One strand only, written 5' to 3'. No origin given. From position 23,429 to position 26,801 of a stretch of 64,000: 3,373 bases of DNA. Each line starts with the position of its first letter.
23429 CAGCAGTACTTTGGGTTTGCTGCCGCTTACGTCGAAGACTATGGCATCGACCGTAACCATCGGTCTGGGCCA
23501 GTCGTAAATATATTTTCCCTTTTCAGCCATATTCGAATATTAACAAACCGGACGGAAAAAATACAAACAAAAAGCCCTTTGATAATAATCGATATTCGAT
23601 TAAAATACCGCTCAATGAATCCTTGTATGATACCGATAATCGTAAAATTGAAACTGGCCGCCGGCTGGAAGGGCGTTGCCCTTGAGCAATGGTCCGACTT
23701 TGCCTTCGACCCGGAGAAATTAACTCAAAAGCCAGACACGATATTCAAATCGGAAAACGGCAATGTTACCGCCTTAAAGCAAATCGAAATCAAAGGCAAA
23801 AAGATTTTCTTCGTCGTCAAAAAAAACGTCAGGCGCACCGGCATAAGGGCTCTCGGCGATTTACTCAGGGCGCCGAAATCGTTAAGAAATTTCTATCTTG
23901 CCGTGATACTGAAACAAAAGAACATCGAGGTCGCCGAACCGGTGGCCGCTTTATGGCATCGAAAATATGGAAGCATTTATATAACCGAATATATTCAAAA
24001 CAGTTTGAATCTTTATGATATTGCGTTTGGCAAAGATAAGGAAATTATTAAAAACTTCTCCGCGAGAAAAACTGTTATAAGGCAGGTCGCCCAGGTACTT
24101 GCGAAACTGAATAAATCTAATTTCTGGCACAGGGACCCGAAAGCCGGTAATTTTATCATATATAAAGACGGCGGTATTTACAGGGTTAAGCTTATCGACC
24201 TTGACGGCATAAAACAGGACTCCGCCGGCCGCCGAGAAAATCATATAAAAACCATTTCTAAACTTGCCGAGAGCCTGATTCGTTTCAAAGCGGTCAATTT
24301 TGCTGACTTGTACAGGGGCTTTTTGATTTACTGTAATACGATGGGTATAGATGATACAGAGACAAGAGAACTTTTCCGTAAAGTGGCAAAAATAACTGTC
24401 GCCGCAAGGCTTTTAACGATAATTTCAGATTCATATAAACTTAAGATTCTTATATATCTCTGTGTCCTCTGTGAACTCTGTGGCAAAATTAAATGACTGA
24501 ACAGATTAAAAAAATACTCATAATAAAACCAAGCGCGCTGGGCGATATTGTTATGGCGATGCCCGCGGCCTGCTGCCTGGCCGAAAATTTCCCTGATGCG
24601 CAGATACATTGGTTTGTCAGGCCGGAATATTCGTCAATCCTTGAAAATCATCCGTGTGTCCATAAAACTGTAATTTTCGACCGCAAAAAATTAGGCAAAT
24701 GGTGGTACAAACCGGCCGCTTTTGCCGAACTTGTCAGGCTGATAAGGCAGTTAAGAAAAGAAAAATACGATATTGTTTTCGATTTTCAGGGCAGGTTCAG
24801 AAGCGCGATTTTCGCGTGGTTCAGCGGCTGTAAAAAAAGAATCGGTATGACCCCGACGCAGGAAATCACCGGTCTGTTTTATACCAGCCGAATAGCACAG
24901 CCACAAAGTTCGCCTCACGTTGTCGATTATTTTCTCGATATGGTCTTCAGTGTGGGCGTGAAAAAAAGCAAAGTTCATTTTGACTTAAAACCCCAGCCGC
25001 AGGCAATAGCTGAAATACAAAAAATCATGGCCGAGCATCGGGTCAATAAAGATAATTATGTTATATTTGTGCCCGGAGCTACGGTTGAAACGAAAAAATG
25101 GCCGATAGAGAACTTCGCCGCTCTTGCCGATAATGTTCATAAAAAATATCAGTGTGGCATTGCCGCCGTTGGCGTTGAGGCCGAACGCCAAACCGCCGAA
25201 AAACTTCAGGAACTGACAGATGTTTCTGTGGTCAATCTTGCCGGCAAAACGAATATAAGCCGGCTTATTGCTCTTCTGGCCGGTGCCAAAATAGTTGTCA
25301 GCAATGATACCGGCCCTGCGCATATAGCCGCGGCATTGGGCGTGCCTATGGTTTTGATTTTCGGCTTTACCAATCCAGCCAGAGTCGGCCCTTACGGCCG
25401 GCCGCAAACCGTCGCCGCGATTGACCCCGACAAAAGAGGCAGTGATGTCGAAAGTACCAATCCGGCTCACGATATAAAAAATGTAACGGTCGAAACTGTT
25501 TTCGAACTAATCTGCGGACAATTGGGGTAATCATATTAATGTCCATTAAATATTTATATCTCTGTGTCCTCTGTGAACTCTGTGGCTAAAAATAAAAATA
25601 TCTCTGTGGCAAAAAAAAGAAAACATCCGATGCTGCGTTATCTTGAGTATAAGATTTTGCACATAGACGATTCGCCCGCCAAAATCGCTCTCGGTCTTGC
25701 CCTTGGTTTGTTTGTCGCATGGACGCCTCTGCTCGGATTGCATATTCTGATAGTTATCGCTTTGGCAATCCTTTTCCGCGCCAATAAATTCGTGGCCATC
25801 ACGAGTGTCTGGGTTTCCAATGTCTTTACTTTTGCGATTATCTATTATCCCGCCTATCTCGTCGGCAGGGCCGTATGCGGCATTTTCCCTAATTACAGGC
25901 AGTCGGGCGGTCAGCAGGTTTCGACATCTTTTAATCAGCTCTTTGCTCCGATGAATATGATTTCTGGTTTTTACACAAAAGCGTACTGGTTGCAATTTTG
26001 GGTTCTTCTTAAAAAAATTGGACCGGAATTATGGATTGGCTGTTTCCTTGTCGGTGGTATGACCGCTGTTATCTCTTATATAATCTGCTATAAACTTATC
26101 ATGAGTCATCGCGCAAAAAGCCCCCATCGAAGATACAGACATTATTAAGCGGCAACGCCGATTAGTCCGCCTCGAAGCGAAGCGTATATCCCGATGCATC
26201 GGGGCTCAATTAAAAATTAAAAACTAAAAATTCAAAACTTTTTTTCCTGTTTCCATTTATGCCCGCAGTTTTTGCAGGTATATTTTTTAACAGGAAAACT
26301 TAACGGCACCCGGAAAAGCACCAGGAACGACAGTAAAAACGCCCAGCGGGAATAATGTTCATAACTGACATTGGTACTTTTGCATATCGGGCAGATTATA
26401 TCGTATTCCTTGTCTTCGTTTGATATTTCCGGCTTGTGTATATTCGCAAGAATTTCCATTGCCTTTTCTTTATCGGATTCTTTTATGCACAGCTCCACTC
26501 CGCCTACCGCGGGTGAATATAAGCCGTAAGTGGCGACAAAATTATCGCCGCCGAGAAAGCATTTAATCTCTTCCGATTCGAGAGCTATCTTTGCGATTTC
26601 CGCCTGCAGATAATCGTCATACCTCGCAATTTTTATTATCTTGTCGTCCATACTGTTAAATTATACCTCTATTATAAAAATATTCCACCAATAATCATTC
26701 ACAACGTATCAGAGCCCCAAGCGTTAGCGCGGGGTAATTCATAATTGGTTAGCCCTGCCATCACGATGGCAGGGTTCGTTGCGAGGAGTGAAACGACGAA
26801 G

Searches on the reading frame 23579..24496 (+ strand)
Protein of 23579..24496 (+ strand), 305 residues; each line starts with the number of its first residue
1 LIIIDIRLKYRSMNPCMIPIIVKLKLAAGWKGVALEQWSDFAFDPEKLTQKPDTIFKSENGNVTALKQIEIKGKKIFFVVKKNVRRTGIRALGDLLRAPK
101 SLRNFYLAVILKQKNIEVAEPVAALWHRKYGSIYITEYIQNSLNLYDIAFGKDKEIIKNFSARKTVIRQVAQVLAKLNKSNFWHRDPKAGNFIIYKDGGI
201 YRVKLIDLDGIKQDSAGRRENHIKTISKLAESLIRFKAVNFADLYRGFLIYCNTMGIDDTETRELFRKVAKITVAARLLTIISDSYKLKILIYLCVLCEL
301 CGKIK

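Call 33: search_protein_families(library=pfam, proteins=[window:23579-24496:+], max_evalue=0.01)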
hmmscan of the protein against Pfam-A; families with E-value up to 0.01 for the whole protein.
window:23579-24496:+ (305 aa): 4 families
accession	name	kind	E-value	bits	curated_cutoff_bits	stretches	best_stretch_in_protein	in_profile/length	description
PF06293.20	Kdo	-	3.5e-07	30.3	21.3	1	97-239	54-198/207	Lipopolysaccharide kinase (Kdo/WaaP) family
PF00069.31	Pkinase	-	0.00011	22.1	31.7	1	133-211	74-145/263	Protein kinase domain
PF06176.17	WaaY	-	0.0035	17.4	20.3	1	164-219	138-188/229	Lipopolysaccharide core biosynthesis protein (WaaY)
PF03109.22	ABC1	-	0.0037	16.9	22.9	1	158-222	163-225/244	ABC1 atypical kinase-like domain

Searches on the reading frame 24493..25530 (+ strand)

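Call 33: search_protein_families(library=pfam, proteins=[window:24493-25530:+], max_evalue=0.01)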
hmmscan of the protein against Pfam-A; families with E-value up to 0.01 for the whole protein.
window:24493-25530:+ (345 aa): 1 family
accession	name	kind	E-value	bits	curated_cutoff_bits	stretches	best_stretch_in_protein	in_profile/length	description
PF01075.23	Glyco_transf_9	-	8.2e-50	169.9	22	1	81-310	2-229/247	Glycosyltransferase family 9 (heptosyltransferase)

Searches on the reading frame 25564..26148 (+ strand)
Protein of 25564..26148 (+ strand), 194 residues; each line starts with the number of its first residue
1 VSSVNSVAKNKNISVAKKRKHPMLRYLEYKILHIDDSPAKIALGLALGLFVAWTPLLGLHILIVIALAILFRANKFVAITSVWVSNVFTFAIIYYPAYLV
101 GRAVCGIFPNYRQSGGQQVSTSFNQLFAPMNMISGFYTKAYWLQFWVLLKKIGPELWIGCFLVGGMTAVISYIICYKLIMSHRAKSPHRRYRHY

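Call 33: search_protein_families(library=pfam, proteins=[window:25564-26148:+], max_evalue=0.01)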
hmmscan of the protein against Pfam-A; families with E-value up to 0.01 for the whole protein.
window:25564-26148:+ (194 aa): 1 family
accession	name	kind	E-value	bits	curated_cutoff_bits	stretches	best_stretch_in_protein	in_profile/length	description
PF09835.14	DUF2062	-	1.7e-31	109.6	27.4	1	23-185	3-144/147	Uncharacterized protein conserved in bacteria (DUF2062)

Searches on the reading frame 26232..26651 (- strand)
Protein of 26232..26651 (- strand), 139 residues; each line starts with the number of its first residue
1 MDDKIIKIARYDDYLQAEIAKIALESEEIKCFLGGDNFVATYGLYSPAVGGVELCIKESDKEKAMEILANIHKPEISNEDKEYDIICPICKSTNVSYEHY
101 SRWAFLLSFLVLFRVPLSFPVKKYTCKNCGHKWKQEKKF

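Call 33: search_protein_families(library=pfam, proteins=[window:26232-26651:-], max_evalue=0.01)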
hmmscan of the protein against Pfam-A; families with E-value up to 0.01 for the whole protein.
window:26232-26651:- (139 aa): 3 families
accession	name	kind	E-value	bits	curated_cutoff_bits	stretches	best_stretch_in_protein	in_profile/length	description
PF09413.15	DUF2007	-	1.1e-07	32.4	25.7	1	6-71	2-65/66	Putative prokaryotic signal transducing protein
PF08271.17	Zn_Ribbon_TF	-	0.00042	20.3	29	0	86-97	2-13/43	TFIIB zinc-binding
PF01096.23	Zn_ribbon_TFIIS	-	0.0022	18.2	21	0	122-134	27-39/39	Transcription factor S-II (TFIIS)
